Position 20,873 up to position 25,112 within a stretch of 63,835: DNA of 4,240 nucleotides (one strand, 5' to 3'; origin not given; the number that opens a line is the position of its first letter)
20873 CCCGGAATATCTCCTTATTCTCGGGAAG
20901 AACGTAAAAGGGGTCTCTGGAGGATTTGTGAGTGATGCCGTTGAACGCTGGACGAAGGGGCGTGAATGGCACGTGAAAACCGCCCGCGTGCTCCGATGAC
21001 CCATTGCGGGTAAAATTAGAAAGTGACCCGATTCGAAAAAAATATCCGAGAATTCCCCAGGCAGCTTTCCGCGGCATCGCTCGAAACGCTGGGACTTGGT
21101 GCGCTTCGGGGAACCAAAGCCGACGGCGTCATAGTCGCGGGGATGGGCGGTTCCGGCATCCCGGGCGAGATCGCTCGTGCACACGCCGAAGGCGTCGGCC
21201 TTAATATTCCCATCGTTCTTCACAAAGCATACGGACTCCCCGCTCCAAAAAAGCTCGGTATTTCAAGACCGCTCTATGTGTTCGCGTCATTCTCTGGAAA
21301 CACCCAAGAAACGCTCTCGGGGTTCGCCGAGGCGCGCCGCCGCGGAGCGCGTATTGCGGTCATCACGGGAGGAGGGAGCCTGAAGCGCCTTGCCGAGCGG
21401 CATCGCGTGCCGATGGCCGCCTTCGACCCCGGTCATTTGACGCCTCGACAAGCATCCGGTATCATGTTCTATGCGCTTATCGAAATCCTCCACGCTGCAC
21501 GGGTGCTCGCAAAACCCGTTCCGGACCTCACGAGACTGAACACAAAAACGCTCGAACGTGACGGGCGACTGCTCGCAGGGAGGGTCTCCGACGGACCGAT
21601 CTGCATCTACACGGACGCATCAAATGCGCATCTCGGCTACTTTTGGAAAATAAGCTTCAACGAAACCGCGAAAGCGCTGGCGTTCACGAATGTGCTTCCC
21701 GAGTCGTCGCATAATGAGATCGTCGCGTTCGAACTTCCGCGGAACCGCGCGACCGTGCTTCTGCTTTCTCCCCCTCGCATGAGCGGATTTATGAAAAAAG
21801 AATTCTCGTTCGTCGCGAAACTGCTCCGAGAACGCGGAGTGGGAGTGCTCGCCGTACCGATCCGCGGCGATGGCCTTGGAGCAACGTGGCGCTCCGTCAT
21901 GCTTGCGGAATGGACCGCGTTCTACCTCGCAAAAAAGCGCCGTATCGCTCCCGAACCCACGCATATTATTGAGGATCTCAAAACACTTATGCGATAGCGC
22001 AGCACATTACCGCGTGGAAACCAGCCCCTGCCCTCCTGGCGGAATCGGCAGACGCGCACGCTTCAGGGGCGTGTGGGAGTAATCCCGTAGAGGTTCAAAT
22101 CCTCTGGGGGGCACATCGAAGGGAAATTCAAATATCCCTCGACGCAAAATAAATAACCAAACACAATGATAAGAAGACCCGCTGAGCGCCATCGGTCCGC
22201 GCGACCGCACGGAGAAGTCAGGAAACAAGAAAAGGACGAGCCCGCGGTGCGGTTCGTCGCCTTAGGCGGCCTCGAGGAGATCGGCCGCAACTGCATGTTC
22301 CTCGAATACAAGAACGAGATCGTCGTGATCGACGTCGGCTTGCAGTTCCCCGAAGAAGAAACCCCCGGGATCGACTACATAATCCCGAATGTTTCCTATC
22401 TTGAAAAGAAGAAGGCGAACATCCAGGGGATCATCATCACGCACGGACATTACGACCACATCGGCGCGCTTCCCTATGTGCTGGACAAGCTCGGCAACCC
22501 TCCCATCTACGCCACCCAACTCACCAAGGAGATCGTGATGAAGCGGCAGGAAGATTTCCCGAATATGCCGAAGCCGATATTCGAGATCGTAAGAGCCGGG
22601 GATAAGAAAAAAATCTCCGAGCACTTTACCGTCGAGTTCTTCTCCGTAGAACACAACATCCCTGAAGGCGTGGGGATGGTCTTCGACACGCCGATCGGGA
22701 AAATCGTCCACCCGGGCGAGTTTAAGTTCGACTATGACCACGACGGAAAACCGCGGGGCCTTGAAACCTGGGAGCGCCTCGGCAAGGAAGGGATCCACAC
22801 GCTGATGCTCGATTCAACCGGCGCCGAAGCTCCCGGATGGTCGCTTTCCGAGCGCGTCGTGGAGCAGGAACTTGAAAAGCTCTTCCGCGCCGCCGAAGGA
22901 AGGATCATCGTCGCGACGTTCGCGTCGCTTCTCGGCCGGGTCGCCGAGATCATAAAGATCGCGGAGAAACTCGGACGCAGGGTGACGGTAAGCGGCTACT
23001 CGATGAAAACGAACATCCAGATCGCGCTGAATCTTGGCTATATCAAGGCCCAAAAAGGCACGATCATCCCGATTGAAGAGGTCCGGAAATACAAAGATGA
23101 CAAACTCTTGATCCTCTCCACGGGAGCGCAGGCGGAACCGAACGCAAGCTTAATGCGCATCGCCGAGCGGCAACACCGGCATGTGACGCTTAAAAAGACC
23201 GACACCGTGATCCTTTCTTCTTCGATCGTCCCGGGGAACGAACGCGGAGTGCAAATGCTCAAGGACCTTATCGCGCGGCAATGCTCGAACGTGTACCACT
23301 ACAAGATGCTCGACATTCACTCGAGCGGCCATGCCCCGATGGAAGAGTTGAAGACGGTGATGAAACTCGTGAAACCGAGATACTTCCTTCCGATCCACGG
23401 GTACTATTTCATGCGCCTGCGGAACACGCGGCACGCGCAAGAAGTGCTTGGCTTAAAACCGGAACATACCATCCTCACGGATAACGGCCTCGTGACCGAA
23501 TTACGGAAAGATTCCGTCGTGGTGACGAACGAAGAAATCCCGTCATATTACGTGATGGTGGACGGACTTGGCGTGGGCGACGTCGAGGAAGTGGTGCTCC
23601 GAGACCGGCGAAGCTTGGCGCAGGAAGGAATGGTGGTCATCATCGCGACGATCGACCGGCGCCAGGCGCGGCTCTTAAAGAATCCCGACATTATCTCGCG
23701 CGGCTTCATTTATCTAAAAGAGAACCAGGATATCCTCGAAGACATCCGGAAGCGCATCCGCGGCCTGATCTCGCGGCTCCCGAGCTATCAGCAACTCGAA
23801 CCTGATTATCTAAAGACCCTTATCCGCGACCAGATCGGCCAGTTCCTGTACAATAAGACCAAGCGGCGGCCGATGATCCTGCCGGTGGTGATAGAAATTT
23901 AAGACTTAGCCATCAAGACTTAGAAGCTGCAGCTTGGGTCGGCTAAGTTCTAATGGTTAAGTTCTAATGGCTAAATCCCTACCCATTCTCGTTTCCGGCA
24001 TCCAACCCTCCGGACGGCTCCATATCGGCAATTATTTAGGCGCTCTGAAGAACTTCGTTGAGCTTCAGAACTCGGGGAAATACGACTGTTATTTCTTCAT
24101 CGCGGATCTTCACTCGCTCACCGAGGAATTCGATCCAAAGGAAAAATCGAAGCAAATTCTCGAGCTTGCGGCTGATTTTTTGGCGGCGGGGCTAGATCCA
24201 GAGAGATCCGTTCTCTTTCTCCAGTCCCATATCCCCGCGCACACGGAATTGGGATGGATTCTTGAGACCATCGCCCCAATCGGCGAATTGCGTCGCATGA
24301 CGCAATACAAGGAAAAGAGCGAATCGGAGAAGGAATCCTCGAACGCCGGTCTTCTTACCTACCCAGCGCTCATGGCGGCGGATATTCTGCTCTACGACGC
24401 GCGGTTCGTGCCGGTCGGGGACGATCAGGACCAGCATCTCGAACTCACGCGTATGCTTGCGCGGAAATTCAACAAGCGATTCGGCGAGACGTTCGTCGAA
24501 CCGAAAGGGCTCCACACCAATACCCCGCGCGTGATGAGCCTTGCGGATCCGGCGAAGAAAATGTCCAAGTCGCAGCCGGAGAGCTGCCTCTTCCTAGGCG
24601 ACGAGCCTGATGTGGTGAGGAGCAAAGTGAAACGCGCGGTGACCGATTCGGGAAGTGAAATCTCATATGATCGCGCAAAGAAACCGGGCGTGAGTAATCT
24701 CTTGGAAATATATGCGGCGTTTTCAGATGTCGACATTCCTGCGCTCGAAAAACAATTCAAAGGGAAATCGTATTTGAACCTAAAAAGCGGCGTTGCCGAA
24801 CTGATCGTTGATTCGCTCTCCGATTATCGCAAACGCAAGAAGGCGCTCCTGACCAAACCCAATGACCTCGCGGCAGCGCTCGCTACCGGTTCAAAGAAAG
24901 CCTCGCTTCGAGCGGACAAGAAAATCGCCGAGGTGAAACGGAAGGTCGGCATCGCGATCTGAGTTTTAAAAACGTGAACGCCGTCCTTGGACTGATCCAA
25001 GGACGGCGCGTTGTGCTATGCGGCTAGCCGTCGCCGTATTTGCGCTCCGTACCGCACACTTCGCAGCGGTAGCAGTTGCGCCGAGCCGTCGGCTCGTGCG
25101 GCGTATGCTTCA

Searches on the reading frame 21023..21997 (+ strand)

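Call 79: search_protein_families(library=pfam, proteins=[window:21023-21997:+], max_evalue=0.001)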
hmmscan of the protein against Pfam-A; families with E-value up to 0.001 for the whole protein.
window:21023-21997:+ (324 aa): 2 families
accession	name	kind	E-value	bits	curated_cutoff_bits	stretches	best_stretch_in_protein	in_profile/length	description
PF10432.14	bact-PGI_C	-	4.8e-26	91.9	24.5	1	182-322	6-150/151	Bacterial phospho-glucose isomerase C-terminal SIS domain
PF01380.27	SIS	-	0.00037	20.7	25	1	32-124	4-98/131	SIS domain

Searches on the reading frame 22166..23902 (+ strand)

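Call 18: search_protein_families(library=pfam, proteins=[window:22166-23902:+], max_evalue=0.001)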
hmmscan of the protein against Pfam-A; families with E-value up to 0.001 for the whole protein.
window:22166-23902:+ (578 aa): 5 families
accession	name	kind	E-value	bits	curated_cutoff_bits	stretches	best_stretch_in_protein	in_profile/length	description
PF22505.1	RNase_J_b_CASP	-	3.4e-42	143.6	27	1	244-364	1-121/126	Ribonuclease J, beta-CASP domain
PF17770.6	RNase_J_C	-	6.7e-31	107.7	23.8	1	477-578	1-102/102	Ribonuclease J C-terminal domain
PF00753.33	Lactamase_B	-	4.3e-13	50.1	22.7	1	40-188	5-152/196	Metallo-beta-lactamase superfamily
PF12706.13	Lactamase_B_2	-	6.2e-09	36.2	27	1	81-187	26-144/200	Beta-lactamase superfamily domain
PF07521.17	RMMBL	-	7.8e-08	32.6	21.6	1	383-414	10-42/63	Zn-dependent metallo-hydrolase RNA specificity domain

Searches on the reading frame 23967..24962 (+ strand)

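Call 80: search_protein_families(library=pfam, proteins=[window:23967-24962:+], max_evalue=0.001)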
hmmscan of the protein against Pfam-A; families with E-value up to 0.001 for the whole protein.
window:23967-24962:+ (331 aa): 1 family
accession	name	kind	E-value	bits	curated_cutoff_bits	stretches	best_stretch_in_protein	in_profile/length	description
PF00579.31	tRNA-synt_1b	-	1.3e-73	248.4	21.1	1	7-282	7-289/292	tRNA synthetases class I (W and Y)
